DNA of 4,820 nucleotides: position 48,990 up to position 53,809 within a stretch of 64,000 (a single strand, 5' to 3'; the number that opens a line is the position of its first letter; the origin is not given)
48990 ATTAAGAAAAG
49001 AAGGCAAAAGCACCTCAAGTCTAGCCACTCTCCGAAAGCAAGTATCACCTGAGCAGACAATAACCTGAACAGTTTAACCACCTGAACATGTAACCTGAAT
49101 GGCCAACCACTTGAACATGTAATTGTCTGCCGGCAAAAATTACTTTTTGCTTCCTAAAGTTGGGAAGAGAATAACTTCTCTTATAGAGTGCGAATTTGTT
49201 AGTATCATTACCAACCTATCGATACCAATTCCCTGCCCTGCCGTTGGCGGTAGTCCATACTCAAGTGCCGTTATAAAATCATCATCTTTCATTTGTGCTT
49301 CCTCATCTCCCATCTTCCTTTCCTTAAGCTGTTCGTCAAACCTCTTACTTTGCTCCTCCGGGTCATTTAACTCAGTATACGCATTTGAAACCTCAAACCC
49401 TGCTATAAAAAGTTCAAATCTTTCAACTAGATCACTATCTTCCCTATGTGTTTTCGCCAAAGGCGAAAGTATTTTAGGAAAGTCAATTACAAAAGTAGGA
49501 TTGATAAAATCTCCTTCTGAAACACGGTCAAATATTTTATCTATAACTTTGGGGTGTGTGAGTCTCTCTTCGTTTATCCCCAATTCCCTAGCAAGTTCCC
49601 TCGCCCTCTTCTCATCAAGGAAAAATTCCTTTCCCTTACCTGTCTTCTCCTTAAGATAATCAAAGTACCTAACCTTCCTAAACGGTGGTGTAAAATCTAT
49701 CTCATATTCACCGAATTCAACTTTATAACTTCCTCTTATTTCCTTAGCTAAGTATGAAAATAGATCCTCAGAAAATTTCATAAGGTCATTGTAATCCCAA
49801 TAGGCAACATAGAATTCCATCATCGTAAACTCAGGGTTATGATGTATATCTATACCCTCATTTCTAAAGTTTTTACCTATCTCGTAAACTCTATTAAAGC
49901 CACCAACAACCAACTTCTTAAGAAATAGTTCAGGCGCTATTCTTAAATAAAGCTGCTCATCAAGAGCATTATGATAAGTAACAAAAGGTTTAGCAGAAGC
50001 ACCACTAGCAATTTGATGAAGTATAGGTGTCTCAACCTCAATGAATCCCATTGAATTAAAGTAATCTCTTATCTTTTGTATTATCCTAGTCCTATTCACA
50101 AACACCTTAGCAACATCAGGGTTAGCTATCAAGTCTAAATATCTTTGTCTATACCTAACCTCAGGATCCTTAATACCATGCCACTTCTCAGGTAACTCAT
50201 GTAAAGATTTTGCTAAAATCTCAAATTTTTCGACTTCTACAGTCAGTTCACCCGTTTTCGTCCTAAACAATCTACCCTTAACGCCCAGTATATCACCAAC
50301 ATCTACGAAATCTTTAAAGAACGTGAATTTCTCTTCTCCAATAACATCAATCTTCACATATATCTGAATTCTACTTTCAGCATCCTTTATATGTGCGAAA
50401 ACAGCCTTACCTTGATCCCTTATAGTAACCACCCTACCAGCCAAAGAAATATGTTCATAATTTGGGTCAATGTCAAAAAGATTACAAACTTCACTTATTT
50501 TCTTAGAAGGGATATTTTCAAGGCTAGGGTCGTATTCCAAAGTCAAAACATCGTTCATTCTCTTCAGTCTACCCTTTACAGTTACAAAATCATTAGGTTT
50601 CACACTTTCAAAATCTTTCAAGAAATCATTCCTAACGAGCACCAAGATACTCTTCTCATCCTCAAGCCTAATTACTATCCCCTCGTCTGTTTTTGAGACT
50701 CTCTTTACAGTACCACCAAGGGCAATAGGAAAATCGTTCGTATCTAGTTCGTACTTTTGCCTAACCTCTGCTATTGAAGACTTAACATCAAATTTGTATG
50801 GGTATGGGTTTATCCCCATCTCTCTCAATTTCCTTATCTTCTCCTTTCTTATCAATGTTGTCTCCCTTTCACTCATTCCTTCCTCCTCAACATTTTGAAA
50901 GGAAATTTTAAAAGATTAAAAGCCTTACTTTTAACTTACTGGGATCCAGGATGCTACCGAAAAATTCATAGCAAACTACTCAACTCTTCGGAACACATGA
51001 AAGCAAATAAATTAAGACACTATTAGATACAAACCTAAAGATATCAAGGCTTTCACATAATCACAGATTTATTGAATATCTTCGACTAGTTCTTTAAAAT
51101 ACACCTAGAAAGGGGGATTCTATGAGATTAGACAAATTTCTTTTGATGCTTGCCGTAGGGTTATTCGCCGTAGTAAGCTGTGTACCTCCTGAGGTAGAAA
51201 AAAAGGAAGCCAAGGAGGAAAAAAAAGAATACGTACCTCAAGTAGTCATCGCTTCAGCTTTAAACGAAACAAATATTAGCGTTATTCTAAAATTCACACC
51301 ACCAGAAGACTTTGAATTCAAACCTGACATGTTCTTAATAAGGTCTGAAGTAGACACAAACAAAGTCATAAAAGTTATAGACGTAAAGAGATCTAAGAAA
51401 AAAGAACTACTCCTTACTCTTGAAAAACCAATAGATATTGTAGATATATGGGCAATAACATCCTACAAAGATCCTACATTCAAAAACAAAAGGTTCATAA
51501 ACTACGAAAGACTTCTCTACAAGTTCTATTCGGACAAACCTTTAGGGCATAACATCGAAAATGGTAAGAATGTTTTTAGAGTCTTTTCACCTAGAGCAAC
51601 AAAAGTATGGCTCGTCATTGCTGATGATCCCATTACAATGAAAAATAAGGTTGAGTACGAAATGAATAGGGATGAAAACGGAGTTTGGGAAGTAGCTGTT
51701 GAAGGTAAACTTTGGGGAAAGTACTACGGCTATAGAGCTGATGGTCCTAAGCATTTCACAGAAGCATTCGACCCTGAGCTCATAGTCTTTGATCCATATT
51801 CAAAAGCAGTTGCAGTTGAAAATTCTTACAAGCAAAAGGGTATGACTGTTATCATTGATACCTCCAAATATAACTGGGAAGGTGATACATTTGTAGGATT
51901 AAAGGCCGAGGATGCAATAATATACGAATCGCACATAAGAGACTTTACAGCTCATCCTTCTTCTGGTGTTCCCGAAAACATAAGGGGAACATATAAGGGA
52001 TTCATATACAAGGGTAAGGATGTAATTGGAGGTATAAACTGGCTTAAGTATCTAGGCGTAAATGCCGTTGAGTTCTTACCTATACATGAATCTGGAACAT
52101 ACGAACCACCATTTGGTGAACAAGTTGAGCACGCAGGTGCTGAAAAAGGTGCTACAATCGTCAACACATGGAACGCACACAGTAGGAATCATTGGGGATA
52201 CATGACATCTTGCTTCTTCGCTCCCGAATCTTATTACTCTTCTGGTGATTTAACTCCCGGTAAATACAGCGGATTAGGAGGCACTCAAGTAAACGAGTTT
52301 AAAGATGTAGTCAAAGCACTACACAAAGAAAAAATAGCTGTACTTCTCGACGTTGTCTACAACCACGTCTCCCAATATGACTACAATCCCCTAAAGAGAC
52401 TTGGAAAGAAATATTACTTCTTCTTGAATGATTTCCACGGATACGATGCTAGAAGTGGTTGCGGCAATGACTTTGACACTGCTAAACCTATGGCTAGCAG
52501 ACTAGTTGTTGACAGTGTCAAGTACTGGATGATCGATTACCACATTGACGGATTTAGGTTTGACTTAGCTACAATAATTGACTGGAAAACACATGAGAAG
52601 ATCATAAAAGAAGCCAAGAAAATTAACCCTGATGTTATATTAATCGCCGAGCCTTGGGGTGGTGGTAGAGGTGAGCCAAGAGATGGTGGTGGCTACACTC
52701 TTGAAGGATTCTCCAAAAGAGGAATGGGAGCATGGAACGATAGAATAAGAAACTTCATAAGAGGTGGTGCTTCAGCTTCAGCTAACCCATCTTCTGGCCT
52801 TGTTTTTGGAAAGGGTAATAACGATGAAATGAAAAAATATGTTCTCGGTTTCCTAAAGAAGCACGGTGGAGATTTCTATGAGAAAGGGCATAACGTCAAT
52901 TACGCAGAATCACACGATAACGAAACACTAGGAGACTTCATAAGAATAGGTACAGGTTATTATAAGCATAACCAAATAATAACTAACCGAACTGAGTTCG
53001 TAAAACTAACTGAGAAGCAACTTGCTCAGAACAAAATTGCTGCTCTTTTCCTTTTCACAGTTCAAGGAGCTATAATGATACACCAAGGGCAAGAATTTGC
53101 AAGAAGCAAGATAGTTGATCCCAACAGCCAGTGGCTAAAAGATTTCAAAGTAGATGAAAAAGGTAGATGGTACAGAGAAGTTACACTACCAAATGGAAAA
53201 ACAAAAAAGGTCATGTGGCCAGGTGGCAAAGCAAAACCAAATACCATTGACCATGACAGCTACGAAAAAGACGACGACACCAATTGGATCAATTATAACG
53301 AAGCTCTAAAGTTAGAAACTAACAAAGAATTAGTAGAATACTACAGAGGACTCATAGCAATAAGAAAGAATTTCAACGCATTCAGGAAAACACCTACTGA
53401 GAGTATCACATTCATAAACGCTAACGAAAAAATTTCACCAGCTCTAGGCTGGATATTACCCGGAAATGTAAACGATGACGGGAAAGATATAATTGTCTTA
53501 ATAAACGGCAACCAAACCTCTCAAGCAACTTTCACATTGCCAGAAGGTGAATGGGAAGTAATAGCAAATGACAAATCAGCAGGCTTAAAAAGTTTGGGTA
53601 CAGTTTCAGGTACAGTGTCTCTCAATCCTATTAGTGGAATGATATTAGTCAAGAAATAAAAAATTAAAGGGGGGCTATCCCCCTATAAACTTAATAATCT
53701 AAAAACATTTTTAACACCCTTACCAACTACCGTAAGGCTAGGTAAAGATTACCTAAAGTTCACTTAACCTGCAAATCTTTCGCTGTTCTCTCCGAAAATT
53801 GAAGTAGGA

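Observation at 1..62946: Predicted exported proteins are enriched in Thr-Asn, a candidate sequon for an uncharacterised protein modification (glycosylation?) system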

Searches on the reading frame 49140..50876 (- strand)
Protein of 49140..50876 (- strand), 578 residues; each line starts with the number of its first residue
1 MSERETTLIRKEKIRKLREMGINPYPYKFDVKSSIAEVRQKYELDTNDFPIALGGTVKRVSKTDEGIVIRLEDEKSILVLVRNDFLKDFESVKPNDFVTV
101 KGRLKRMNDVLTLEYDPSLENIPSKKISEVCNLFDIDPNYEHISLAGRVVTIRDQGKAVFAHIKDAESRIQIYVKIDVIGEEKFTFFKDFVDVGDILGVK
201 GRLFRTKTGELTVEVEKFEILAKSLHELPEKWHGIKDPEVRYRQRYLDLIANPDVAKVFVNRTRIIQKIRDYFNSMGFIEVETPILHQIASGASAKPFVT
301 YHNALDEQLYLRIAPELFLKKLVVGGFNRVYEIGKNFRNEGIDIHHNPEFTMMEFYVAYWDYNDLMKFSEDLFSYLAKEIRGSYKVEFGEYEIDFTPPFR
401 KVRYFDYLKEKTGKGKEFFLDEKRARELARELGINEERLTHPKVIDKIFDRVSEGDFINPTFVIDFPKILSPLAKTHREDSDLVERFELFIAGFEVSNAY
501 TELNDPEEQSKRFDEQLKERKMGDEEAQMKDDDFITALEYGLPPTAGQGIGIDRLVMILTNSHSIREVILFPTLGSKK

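Call 51: search_protein_families(library=pfam, proteins=[window:49140-50876:-], max_evalue=0.00001)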
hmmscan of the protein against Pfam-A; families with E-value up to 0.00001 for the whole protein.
window:49140-50876:- (578 aa): 3 families
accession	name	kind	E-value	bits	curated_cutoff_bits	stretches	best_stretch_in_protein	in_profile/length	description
PF00152.25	tRNA-synt_2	-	4.8e-95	318.6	25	1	238-573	2-306/308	tRNA synthetases class II (D, K and N)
PF01336.31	tRNA_anti-codon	-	2.3e-19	69.5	27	1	144-221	2-75/75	OB-fold nucleic acid binding domain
PF01409.25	tRNA-synt_2d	-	1.7e-06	28.2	19.8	0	329-395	104-169/246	tRNA synthetases class II core domain (F)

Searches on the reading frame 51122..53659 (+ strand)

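Call 6: search_protein_families(library=pfam, proteins=[window:51122-53659:+], max_evalue=0.01)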
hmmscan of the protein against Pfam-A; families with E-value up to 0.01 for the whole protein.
window:51122-53659:+ (845 aa): 4 families
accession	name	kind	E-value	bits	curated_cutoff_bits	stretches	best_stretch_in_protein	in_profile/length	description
PF02922.24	CBM_48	-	5.4e-13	49.5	22.4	1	140-227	1-83/83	Carbohydrate-binding module 48 (Isoamylase N-terminal domain)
PF00128.31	Alpha-amylase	-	5.8e-10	39.4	22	1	632-755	328-444/446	Alpha amylase, catalytic domain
PF21653.3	pulA_all-beta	-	1.1e-06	28.6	26.7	1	784-818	25-59/60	Pullulanase, all-beta domain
PF22019.2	GlgB_N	-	0.0016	19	27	1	143-200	23-75/94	alpha-1,4-glucan branching enzyme GlgB, N-terminal domain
